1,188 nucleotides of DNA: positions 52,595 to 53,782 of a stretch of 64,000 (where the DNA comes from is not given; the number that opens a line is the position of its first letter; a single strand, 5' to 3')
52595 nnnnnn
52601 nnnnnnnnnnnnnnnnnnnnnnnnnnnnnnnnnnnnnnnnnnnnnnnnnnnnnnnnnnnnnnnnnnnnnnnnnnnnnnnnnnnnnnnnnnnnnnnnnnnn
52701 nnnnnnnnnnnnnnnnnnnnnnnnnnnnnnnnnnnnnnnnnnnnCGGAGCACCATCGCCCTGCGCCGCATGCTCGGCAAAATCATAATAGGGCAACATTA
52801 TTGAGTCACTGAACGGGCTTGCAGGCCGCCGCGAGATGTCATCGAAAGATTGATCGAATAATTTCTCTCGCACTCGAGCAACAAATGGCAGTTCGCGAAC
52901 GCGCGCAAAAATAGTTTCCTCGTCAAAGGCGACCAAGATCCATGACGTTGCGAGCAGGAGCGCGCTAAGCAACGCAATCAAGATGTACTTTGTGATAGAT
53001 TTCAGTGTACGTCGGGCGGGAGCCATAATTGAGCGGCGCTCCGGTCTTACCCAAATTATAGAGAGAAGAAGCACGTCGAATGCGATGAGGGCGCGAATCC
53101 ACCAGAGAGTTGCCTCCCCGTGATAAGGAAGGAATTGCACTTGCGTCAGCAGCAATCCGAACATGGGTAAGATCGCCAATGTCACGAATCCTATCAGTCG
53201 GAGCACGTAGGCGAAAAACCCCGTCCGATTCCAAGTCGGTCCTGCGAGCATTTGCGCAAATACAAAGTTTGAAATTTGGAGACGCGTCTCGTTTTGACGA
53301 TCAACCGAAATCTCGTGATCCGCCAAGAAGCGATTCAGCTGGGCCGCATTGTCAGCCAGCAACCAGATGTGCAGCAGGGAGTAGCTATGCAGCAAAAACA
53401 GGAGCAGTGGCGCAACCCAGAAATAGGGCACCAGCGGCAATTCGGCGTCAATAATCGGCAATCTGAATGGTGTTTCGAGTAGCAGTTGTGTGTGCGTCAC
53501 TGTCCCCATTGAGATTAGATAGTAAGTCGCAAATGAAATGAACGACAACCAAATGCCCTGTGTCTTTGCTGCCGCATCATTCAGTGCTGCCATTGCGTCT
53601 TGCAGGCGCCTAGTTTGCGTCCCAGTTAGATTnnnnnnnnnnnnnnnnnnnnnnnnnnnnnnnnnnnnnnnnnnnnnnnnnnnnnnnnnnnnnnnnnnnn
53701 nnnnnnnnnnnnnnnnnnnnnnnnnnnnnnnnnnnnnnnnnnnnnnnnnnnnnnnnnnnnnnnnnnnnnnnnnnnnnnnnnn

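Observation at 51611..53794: Horizontally acquired 727-aa protein with unusual architecture: polytopic membrane domain + pentapeptide-repeat solenoid + C-terminal globular domain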

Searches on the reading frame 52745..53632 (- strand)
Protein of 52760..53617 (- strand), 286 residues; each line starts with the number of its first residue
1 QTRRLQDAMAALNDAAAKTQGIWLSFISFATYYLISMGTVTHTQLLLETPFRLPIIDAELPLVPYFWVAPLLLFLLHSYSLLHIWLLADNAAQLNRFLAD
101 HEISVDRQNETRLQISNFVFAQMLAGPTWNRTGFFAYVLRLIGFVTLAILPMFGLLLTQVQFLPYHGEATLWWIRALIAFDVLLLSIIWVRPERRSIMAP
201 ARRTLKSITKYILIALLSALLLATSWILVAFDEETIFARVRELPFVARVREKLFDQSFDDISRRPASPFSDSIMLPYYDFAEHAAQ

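Call 24: search_protein_representatives(protein=window:52760-53617:-)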
Query: 286 residues. Proteins with E-value up to 0.001 (for the whole library): 2749; up to 1e-10: 1671; up to 1e-30: 239. The best 150 are listed.
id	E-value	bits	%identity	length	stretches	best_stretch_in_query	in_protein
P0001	4.8e-181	616.9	100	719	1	1-286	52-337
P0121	4.8e-43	164.2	38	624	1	10-283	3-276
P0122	4.9e-41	157.6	39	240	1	9-191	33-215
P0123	5.6e-41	157.5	38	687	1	9-278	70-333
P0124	1.1e-40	156.5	36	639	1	6-284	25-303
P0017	9.4e-40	153.4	39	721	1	8-282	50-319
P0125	4.9e-39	151.1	37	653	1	9-280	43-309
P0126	5.5e-39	150.9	36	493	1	8-282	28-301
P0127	8.3e-39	150.3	37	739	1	8-220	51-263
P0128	3.5e-38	148.3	42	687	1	3-190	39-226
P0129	3.7e-38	148.2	35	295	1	5-234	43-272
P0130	4.4e-38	148.0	42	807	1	9-191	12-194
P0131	4.8e-38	147.8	33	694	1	7-282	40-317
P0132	5.0e-38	147.8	40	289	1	9-191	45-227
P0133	5.1e-38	147.7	38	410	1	10-211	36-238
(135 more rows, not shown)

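Call 34: find_related_loci(query=A3, collection=genome_contigs, flank=6000)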
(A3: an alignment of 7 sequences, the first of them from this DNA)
Query A3 (296 aa) in genome_contigs; peptide patterns used: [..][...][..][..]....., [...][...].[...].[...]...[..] (x = any residue, [..] = any of these).
190 stretches matched a pattern; 81 encode a relative of the query (tblastn E <= 1e-3); the best 80 are kept; 80 distinct loci.
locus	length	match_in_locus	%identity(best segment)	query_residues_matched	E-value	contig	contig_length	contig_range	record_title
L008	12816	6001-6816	38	16-287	7e-46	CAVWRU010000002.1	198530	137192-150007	MAG: uncultured Alphaproteobacteria bacterium isolate MFD04944.bin.3.22 genome assembly, contig: contig_16594, whole gen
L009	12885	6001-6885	35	16-287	1e-41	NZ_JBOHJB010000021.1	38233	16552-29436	MAG: Methyloceanibacter sp. isolate SE1510_concoct.bin.5 NODE_86_length_38233_cov_1.900488, whole genome shotgun sequenc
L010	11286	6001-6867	32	5-284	4e-41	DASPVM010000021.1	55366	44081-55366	MAG TPA_asm: Methylocella sp. isolate SMAG_U12329 k141_1029068, whole genome shotgun sequence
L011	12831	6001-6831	33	15-284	3e-40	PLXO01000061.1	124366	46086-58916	MAG: Acetobacteraceae bacterium isolate palsa_925 73.20120700_P3D.41_contig_4391, whole genome shotgun sequence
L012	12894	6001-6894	32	6-289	5e-39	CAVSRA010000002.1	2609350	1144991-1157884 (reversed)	MAG: uncultured Alphaproteobacteria bacterium isolate MFD04463.bin.2.25 genome assembly, contig: contig_13252, whole gen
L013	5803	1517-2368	34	4-289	1e-38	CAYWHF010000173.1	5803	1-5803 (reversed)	MAG TPA_asm: uncultured Methylocapsa sp. isolate binchicken_co185_218 genome assembly, contig: NODE_28916_length_5803_co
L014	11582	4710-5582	33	6-289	1e-38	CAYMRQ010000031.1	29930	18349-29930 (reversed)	MAG TPA_asm: uncultured Rhizobium sp. isolate SRP119689_co1_34 genome assembly, contig: NODE_1911_length_29930_cov_3.864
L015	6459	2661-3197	42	16-194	8e-39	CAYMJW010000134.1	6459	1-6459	MAG TPA_asm: uncultured Methyloceanibacter sp. isolate SRP237561_co1_207 genome assembly, contig: NODE_25210_length_6459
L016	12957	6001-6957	33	6-293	2e-38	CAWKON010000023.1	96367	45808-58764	MAG: uncultured Alphaproteobacteria bacterium isolate MFD04540.bin.2.97 genome assembly, contig: contig_34297, whole gen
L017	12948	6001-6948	31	10-287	2e-38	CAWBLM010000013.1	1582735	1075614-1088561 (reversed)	MAG: uncultured Alphaproteobacteria bacterium isolate MFD02248.bin.1.126 genome assembly, contig: contig_5623, whole gen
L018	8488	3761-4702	33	6-287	2e-36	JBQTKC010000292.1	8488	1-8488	MAG: Beijerinckiaceae bacterium isolate SAR110 c_000000166027, whole genome shotgun sequence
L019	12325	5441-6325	34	10-287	9e-37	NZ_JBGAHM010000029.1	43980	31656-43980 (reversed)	MAG: Methylocella sp. isolate MAG_MBR_H125.64 MBRH125-64_opera_contig_2413, whole genome shotgun sequence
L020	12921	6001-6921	32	17-293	4e-36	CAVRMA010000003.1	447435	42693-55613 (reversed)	MAG: uncultured Alphaproteobacteria bacterium isolate MFD04463.bin.2.7 genome assembly, contig: contig_51425, whole geno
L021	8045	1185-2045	31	1-280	7e-36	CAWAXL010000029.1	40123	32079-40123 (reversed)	MAG: uncultured Alphaproteobacteria bacterium isolate MFD05942.bin.2.336 genome assembly, contig: contig_27153, whole ge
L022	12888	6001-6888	34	3-289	4e-36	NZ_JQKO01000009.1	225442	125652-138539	Methylocapsa aurea strain KYG DL86DRAFT_scaffold00007.7_C, whole genome shotgun sequence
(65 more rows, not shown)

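Call 35: predict_structure(alignment_id=A2)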
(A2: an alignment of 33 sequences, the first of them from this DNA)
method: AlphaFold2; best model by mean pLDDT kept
length: 296 residues; sequences in the alignment: 33
mean_pLDDT: 88.9   pTM: 0.85
mean pLDDT of the five models: 88.9, 87.5, 86.8, 86.1, 85.9
residues with pLDDT >= 90: 192; 70-90: 81; 50-70: 20; < 50: 3
segments of 3 or more residues with pLDDT < 50: 294-296
pLDDT, mean of each block of 10 residues (from residue 1): 93 97 98 96 88 89 92 96 97 95 93 96 96 93 94 96 85 89 96 80 60 87 94 88 90 90 82 79 70 55
secondary structure, 60 per line:
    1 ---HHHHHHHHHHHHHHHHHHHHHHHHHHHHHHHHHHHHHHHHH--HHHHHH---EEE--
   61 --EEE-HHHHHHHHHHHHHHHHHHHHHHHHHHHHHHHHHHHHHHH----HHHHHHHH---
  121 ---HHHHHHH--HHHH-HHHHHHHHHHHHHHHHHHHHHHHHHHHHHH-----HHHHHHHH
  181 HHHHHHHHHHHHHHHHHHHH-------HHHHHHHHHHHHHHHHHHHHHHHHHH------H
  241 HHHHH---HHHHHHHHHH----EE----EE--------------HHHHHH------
elements in order: H4-44 H47-52 E56-58 E63-65 H67-105 H110-117 H124-130 H133-136 H138-167 H173-200 H208-233 H240-245 H249-258 H285-290

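Call 62: search_protein_families(library=pfam, alignment_id=A2, max_evalue=1)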
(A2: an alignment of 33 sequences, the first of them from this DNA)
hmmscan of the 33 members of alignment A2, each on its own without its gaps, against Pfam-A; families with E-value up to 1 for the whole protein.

A. member 1, seq(296 aa): 0 families

B. families by the number of members that match (of 33 scanned): 15 families
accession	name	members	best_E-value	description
PF21741.2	DUF6867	1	0.0018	Domain of unknown function (DUF6867)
PF20059.4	DUF6458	1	0.016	Domain of unknown function (DUF6458)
PF11143.13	DUF2919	1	0.017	Protein of unknown function (DUF2919)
PF24394.1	TMEM62_C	1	0.032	TMEM62 C-terminal domain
PF03268.19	DUF267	1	0.044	Caenorhabditis protein of unknown function, DUF267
PF06157.16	DUF973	1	0.046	Protein of unknown function (DUF973)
PF20712.2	CyanoTRADDas_TM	1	0.064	Cyanobacterial TRADD-N associated 2-Transmembrane domain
PF14358.11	DUF4405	1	0.15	Domain of unknown function (DUF4405)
PF01635.23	CoV_M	1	0.16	Coronavirus M matrix/glycoprotein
PF14828.11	Amnionless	1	0.26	Amnionless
PF06570.16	DUF1129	1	0.28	Protein of unknown function (DUF1129)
PF12270.13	Cyt_c_ox_IV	1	0.36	Cytochrome c oxidase subunit IV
PF07219.19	HemY_N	1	0.49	HemY protein N-terminus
PF10183.14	ESSS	1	0.53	ESSS subunit of NADH:ubiquinone oxidoreductase (complex I)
PF12911.12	OppC_N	1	0.93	N-terminal TM domain of oligopeptide transport permease C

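Call 63: search_solved_structures(query=A2, max_evalue=1)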
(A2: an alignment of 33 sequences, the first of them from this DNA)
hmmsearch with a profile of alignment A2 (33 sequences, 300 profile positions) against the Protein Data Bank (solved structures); distinct sequences matched with E-value up to 1: 1.
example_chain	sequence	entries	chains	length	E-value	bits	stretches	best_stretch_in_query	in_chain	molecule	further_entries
3jb4_B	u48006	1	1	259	0.011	18.5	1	171-263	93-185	VP0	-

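Call 69: search_dna_similar(query=window:52760-53617:-, collection=plasmids, mode=protein, max_evalue=0.00001, max_rows=25)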
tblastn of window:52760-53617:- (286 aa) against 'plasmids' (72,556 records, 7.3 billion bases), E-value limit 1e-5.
Records with a match: 3; places in all: 3; records where one place covers at least 80% of the query: 0.
Best place of each record, by identity: <60% 3.
By first word of the organism name: Bradyrhizobium 2; Mesorhizobium 1.
By predicted mobility (MOB-suite, as given by PLSDB): conjugative 2; non-mobilizable 1.
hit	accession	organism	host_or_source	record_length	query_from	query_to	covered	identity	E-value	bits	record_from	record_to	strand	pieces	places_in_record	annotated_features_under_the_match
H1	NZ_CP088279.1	Bradyrhizobium barranii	Glycine max cv. AC Glengarry,cell ...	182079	22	189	59%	39.3%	2e-21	100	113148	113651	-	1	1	pentapeptide repeat-containing protein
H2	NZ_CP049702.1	Bradyrhizobium barranii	Glycine max cv. AC Glengarry,cell ...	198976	22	189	59%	39.3%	2e-21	100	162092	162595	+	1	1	pentapeptide repeat-containing protein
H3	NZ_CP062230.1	Mesorhizobium onobrychidis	Sainfoin,pure bacterial culture,Nodule ...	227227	19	189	60%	32.6%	4e-15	82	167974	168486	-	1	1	pentapeptide repeat-containing protein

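Call 70: search_dna_similar(query=window:52760-53617:-, collection=phages, mode=protein, max_evalue=0.001, max_rows=10)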
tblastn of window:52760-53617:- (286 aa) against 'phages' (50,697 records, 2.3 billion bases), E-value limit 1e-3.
No match.

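Call 71: find_related_loci(query=A3, collection=viral_contigs, flank=5000)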
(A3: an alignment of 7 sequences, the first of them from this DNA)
Query A3 (296 aa) in viral_contigs; peptide patterns used: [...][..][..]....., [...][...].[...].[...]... (x = any residue, [..] = any of these).
90 stretches matched a pattern, but none encodes a relative of the query by tblastn (E <= 1e-3).

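Call 82: fold_search(model_id=the predicted structure, library=pdb)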
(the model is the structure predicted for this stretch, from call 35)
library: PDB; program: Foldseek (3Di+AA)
matches with E <= 10: 257; with E <= 0.001: 0
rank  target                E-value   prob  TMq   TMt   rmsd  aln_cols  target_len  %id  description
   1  8g9j                  3.1e-01  0.44  0.21  0.29  19.4       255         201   13  Geometrically programmable nanomaterial construction using regularized protein building blocks (released 2024-03-13)
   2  9p89_R                3.9e-01  0.16  0.16  0.17  24.2       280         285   15  NTSR1-G11-NTS(8-13) GTP-Bound Complex in the Canonical, AHD Closed State 3DVA Separated 1 (C-Closed-GTP) (released 2026-03-25)
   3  6mrt_A                4.1e-01  0.20  0.18  0.19  32.2       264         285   10  12-meric ClyA pore complex (released 2019-05-15)
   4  2j69_A                4.9e-01  0.11  0.15  0.08  29.8       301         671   10  Bacterial dynamin-like protein BDLP (released 2006-12-04)
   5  8zh8_R                6.4e-01  0.18  0.19  0.18  23.2       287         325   10  Human GPR103 -Gq complex bound to QRFP26 (released 2024-07-03)
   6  2wcd_A                6.4e-01  0.10  0.14  0.15  33.3       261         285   10  Crystal structure of the assembled cytolysin A pore (released 2009-05-05)
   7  4he8_C                6.7e-01  0.08  0.15  0.15  23.3       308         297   14  Crystal structure of the membrane domain of respiratory complex I from Thermus thermophilus (released 2013-02-13)
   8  1bg1_A                7.6e-01  0.54  0.26  0.14  13.3       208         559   12  TRANSCRIPTION FACTOR STAT3B/DNA COMPLEX (released 1999-01-13)
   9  3ixp_D                7.6e-01  0.11  0.15  0.19  17.9       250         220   12  Crystal structure of the ecdysone receptor bound to BYI08346 (released 2010-12-15)
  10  6xmj_Q                8.0e-01  0.38  0.25  0.33  15.0       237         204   12  Human 20S proteasome bound to an engineered 11S (PA26) activator (released 2020-07-22)
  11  6wgt_C                8.4e-01  0.07  0.13  0.11  27.1       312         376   12  Crystal structure of HTR2A with hallucinogenic agonist (released 2020-09-23)
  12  6vfk_B                9.2e-01  0.41  0.29  0.30  19.7       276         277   10  De novo designed tetrahedral nanoparticle T33_dn10 displaying 4 copies of BG505-SOSIP trimer on the surface (released 2020-07-22)
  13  8fmz_A                1.0e+00  0.20  0.22  0.23  23.3       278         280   14  Neurotensin receptor allosterism revealed in complex with a biased allosteric modulator (released 2023-03-29)
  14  6h2e_P                1.0e+00  0.18  0.23  0.26  31.2       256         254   13  Structure of the soluble AhlC of the tripartite alpha-pore forming toxin, AHL, from Aeromonas hydrophila. (released 2019-07-10)
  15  8gl3                  1.1e+00  0.14  0.15  0.22  19.4       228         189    7  De novo design of monomeric helical bundles for pH-controlled membrane lysis (released 2023-09-06)
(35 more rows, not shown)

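Call 85: search_protein_families(library=pfam, alignment_id=A6, max_evalue=0.00001)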
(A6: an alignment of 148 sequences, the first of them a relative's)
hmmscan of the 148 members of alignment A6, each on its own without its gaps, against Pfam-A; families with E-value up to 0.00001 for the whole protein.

A. member 1, L008:4154-5809:+ (552 aa): 5 families
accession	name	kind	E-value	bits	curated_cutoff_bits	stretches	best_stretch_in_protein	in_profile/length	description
PF00005.33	ABC_tran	-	3.7e-52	177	25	2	336-469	2-137/137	ABC transporter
PF12848.13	ABC_tran_Xtn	-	4.2e-14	52.8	25.9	1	226-299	1-76/85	ABC transporter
PF13304.12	AAA_21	-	2.2e-13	51.4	27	0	347-365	1-19/304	AAA domain, putative AbiEii toxin, Type IV TA system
PF02463.25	SMC_N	-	1.8e-07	31.3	40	0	157-220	135-204/220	RecF/RecN/SMC N terminal domain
PF13476.12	AAA_23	-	5.4e-06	27.6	27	0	336-365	11-39/201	AAA domain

B. families by the number of members that match (of 148 scanned): 137 families (the first 25 are shown)
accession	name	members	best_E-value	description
PF00202.27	Aminotran_3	9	3.4e-111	Aminotransferase class-III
PF00155.27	Aminotran_1_2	5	6.4e-81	Aminotransferase class I and II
PF02515.22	CoA_transf_3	4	7.8e-118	CoA-transferase family III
PF00291.31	PALP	3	3.5e-68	Pyridoxal-phosphate dependent enzyme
PF06319.18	MmcB-like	3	8.5e-67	DNA repair protein MmcB-like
PF16327.10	CcmF_C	2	2.7e-104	Cytochrome c-type biogenesis protein CcmF C-terminal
PF00171.27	Aldedh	2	1.7e-99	Aldehyde dehydrogenase family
PF01619.24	Pro_dh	2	1.7e-97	Proline dehydrogenase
PF08442.15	ATP-grasp_2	2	8.1e-72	ATP-grasp domain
PF01583.26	APS_kinase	2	3.5e-67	Adenylylsulphate kinase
PF00005.33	ABC_tran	2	4e-53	ABC transporter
PF00009.33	GTP_EFTU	2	3.8e-38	Elongation factor Tu GTP binding domain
PF14850.11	Pro_dh-DNA_bdg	2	3.2e-37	DNA-binding domain of Proline dehydrogenase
PF00549.24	Ligase_CoA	2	1.1e-35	CoA-ligase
PF22594.2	GTP-eEF1A_C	2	3.8e-29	GTP-eEF1A C-terminal domain-like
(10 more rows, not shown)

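Call 86: search_protein_families(library=padloc, alignment_id=A6, max_evalue=0.00001)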
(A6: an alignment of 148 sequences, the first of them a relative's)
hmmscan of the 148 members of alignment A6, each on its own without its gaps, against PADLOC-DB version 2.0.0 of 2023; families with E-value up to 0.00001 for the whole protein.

A. member 1, L008:4154-5809:+ (552 aa): 9 families
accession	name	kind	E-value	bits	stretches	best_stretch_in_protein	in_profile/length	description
PDLC04135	mad3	-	2.6e-57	193.1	4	97-231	202-340/374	mads_3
PDLC04140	mad8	-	2.4e-22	77.9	2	15-215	8-234/314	mads_8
PDLC02980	AriA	-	3.5e-13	48.2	0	347-365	1-19/304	-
PDLC02914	ATPase-Toprim_I-B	-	3.4e-10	37.7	0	338-365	18-45/443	-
PDLC04892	PDC-S06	-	1.3e-09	34.9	0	442-505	615-683/843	-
PDLC04164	AriA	-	1.5e-09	35.8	0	155-192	168-208/253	-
PDLC04541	PDC-M25A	-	2.8e-06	24.7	0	38-54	25-41/380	-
PDLC00269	PtuA1|PtuA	-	2.9e-06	24.8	0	337-365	20-52/446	AAA ATPase domain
PDLC00075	GajA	-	9.1e-06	22.5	0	433-496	241-306/536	AAA ATPase domain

B. families by the number of members that match (of 148 scanned): 60 families (the first 25 are shown)
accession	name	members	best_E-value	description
PDLC04135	mad3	2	2.6e-57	mads_3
PDLC04140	mad8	2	2.4e-22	mads_8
PDLC04134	mad2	2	3.2e-20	mads_2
PDLC02980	AriA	2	1.8e-13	-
PDLC04892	PDC-S06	2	1.6e-10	-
PDLC02914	ATPase-Toprim_I-B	2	2.8e-10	-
PDLC04164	AriA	2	9.3e-10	-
PDLC04541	PDC-M25A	2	1.4e-06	-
PDLC00269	PtuA1|PtuA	2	2.7e-06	AAA ATPase domain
PDLC00075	GajA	2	9.1e-06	AAA ATPase domain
PDLC03323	MTase_II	1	7.6e-166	Type II methyltransferase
PDLC03387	MTase_II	1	3.5e-33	Type II methyltransferase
PDLC03371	MTase_II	1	1.3e-23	Type II methyltransferase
PDLC03353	MTase_II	1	3.4e-22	Type II methyltransferase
PDLC03299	MTase_II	1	4.6e-21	Type II methyltransferase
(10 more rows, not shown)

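Call 94: get_annotated_region(hit=H1, flank=6000)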
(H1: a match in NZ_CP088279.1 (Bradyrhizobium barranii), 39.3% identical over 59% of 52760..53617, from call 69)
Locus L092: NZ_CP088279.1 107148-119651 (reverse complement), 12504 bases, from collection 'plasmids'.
description: Bradyrhizobium barranii subsp. barranii strain 323S2 plasmid pBb323S2c, complete sequence
organism: Bradyrhizobium barranii (NCBI taxid 2823807)
taxonomy: Bacteria; Pseudomonadota; Alphaproteobacteria; Hyphomicrobiales; Nitrobacteraceae; Bradyrhizobium; Bradyrhizobium barranii
host: -; source: Glycine max cv. AC Glengarry,cell culture; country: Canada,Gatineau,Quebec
typing (MOB-suite, as given by PLSDB): conjugative; replicon rep_cluster_507; relaxase MOBQ; mating-pair formation MPF_T
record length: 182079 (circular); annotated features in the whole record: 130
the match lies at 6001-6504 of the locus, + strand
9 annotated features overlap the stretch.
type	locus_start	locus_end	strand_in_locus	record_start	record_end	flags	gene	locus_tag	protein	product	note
CDS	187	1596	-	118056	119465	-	-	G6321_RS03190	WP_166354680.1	hypothetical protein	-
CDS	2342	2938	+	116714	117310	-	-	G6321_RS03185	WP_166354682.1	hypothetical protein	-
CDS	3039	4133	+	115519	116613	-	-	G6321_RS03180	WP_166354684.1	metallophosphoesterase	-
CDS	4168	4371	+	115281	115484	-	-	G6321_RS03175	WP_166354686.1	hypothetical protein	-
CDS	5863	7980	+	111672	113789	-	-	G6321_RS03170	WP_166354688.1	pentapeptide repeat-containing protein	-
CDS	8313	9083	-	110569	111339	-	-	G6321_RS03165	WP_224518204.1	hypothetical protein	-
CDS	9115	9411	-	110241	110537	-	-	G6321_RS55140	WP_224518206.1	S1/P1 nuclease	GO:0006308 - DNA catabolic process [Evidence IEA]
CDS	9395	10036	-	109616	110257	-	-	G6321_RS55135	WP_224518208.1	S1/P1 nuclease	-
CDS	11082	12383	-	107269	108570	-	ltrA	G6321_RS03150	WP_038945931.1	group II intron reverse transcriptase/maturase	GO:0000373 - Group II intron splicing [Evidence IEA]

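Call 95: get_annotated_region(hit=H3, flank=6000)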
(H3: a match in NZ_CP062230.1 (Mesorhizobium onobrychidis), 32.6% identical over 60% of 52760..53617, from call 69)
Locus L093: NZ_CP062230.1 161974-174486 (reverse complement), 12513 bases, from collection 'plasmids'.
description: Mesorhizobium onobrychidis strain OM4 plasmid pOM4, complete sequence
organism: Mesorhizobium onobrychidis (NCBI taxid 2775404)
taxonomy: Bacteria; Pseudomonadota; Alphaproteobacteria; Hyphomicrobiales; Phyllobacteriaceae; Mesorhizobium; Mesorhizobium onobrychidis
host: -; source: Sainfoin,pure bacterial culture,Nodule tissue; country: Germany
typing (MOB-suite, as given by PLSDB): non-mobilizable; mating-pair formation MPF_T
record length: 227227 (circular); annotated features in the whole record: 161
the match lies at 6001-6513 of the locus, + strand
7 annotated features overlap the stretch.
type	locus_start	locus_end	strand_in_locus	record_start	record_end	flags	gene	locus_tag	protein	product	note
CDS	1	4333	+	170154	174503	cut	-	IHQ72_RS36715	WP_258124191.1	phospholipase D-like domain-containing protein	-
CDS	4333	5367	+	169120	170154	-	-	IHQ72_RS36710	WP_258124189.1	trypsin-like peptidase domain-containing protein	-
CDS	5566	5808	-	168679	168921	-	-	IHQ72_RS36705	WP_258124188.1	SOS response-associated peptidase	-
CDS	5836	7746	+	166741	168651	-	-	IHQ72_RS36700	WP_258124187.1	pentapeptide repeat-containing protein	-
CDS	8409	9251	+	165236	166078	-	-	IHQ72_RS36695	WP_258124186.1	hypothetical protein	-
CDS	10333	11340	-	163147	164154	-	-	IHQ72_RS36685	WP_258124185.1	dienelactone hydrolase-related enzyme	-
CDS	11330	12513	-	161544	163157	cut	-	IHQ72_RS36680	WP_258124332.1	hypothetical protein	-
